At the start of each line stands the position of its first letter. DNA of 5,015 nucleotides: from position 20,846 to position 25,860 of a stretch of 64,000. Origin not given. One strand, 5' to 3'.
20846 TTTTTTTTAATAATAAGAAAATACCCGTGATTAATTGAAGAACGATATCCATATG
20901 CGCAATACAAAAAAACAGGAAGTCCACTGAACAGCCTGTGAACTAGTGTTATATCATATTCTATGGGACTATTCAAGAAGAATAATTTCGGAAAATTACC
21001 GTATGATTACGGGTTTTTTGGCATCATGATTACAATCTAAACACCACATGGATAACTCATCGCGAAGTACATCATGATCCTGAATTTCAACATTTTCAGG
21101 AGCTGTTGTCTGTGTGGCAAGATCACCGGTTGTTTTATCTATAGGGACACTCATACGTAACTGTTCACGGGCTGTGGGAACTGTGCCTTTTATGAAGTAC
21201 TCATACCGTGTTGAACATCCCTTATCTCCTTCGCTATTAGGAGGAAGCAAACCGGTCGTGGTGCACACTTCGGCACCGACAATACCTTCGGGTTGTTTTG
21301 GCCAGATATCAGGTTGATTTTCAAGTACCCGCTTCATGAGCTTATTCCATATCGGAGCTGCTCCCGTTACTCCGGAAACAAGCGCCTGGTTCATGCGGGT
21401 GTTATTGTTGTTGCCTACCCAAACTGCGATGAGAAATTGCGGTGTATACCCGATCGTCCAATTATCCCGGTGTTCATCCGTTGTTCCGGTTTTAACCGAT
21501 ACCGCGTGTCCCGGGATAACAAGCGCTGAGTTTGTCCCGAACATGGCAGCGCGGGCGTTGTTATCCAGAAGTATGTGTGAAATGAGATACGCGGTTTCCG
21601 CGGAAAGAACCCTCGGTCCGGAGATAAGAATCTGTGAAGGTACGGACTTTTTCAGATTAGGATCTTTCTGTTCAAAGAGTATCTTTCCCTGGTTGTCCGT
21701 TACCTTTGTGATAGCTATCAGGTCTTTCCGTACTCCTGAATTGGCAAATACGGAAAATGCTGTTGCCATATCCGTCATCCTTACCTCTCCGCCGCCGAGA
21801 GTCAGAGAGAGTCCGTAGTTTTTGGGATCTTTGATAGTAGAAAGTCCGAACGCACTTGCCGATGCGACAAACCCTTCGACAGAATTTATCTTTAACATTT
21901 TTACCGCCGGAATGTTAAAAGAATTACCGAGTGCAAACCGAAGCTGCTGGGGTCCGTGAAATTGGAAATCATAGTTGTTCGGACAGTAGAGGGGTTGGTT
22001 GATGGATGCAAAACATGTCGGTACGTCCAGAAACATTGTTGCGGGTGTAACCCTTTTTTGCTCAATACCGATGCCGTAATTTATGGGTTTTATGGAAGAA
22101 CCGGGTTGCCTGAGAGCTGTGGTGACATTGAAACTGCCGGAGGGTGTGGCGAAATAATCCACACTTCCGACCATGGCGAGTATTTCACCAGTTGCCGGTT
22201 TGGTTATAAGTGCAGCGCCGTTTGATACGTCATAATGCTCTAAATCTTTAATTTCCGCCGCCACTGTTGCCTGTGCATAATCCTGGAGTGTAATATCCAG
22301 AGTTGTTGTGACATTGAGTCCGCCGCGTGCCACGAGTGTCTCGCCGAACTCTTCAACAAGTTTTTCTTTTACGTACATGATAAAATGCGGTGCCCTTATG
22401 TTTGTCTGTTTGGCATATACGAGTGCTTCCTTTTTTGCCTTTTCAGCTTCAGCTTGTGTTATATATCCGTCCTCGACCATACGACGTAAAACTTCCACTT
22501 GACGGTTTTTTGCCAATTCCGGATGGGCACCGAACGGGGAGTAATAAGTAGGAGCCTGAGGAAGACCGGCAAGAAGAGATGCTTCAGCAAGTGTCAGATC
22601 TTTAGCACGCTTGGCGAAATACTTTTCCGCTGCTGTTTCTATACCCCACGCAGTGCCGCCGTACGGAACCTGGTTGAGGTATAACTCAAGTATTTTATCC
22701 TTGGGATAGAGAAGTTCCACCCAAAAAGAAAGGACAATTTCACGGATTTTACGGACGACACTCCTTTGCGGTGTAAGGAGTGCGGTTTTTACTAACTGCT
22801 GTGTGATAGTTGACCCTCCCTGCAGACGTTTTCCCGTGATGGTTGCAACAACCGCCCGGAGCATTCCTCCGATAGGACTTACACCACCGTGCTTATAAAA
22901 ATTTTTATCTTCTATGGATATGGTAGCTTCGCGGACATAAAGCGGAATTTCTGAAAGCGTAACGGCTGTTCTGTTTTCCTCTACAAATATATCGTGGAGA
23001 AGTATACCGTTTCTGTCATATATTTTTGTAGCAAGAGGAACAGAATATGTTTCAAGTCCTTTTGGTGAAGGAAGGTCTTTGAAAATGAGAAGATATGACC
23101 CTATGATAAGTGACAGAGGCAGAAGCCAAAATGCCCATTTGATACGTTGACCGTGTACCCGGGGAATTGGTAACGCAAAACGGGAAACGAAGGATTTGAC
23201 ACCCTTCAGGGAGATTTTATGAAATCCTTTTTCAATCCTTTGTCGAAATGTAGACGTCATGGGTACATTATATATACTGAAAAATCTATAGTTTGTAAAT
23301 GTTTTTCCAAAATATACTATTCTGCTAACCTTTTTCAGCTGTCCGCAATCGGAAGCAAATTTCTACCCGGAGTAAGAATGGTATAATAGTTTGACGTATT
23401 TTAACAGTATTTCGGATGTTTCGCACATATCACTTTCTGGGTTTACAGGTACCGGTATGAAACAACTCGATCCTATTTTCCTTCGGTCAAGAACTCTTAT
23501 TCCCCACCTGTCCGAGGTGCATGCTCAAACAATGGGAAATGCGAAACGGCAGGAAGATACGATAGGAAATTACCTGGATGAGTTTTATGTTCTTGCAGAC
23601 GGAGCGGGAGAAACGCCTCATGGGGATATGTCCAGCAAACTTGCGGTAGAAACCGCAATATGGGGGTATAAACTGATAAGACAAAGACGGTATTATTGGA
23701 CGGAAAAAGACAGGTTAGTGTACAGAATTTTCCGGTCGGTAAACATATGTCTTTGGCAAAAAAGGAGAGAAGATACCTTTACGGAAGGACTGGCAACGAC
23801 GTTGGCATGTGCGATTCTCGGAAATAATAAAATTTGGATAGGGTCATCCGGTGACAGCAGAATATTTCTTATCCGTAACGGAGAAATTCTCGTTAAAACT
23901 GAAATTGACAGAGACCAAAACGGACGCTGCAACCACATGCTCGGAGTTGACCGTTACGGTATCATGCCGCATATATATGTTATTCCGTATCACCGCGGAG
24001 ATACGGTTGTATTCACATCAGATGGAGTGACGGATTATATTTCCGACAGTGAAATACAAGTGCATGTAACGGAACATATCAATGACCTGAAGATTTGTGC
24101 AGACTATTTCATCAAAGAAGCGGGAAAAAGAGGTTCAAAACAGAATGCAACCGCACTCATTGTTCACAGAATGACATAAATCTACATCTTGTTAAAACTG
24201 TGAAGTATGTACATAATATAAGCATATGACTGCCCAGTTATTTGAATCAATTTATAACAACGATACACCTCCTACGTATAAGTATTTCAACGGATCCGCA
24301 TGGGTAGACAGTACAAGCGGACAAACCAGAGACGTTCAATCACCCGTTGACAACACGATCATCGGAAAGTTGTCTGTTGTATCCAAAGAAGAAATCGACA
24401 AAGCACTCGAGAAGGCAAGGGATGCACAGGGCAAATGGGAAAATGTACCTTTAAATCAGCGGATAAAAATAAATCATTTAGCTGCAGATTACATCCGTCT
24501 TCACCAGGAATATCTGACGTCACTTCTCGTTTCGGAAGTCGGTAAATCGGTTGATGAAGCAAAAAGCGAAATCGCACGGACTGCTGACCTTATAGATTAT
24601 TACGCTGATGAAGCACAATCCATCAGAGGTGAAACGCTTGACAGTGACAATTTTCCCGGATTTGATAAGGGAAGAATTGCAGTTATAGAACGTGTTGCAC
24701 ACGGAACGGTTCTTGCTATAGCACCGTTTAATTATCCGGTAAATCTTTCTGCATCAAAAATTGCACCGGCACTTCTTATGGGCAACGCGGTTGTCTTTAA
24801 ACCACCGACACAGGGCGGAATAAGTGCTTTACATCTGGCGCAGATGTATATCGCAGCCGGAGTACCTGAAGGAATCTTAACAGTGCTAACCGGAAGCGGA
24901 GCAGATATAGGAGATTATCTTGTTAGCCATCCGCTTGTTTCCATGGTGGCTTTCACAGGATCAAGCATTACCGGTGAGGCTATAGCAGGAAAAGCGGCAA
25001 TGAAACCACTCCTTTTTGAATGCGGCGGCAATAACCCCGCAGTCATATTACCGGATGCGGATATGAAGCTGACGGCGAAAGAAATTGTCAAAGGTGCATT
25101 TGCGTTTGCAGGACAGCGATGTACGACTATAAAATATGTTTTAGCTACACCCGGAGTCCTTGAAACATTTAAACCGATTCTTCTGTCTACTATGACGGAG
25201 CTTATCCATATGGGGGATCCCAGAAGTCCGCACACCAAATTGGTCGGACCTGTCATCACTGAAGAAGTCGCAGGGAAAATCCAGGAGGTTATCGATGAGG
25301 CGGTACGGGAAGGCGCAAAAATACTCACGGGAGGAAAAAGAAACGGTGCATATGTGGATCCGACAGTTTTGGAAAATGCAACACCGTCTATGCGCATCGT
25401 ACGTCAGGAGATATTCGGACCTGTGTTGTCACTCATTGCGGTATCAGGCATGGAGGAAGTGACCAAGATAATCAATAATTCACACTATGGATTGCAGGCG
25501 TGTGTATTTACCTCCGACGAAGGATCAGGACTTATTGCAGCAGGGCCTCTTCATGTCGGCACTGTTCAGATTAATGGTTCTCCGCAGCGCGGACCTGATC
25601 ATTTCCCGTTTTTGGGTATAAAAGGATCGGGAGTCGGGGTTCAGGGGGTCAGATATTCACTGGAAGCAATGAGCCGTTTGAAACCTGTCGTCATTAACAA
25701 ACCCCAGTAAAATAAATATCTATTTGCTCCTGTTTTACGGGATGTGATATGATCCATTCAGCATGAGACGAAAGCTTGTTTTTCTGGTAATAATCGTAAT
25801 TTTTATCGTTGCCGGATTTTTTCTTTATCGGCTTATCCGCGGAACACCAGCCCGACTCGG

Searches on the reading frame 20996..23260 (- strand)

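Call 62: search_protein_families(library=pfam, proteins=[window:20996-23260:-], max_evalue=0.00001)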
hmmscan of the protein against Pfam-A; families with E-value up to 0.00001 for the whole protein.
window:20996-23260:- (754 aa): 2 families
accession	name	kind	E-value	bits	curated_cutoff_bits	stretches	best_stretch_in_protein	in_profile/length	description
PF00912.28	Transgly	-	1e-57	194.9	27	1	93-261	10-177/178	Transglycosylase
PF00905.27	Transpeptidase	-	1.6e-15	57.5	22.1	1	348-625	1-283/299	Penicillin binding protein transpeptidase domain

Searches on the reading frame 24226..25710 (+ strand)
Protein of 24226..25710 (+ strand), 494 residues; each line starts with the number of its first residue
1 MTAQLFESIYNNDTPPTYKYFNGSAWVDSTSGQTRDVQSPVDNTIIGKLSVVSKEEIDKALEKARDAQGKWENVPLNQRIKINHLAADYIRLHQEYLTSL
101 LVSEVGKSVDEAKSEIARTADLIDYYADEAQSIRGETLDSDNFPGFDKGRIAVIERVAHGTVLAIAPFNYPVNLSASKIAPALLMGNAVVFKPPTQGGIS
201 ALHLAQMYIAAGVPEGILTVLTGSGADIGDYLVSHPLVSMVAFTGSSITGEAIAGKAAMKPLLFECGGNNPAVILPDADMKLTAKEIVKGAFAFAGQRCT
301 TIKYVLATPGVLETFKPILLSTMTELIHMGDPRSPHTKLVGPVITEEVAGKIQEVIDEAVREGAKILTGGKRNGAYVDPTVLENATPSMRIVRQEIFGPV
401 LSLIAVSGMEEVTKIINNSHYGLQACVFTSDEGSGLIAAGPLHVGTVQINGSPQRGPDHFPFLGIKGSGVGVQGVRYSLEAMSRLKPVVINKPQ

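Call 62: search_protein_families(library=pfam, proteins=[window:24226-25710:+], max_evalue=0.00001)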
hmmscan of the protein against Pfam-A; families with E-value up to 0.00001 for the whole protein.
window:24226-25710:+ (494 aa): 1 family
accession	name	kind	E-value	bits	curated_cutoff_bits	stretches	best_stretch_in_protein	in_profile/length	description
PF00171.27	Aldedh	-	9.1e-140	466.7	23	1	26-487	1-460/461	Aldehyde dehydrogenase family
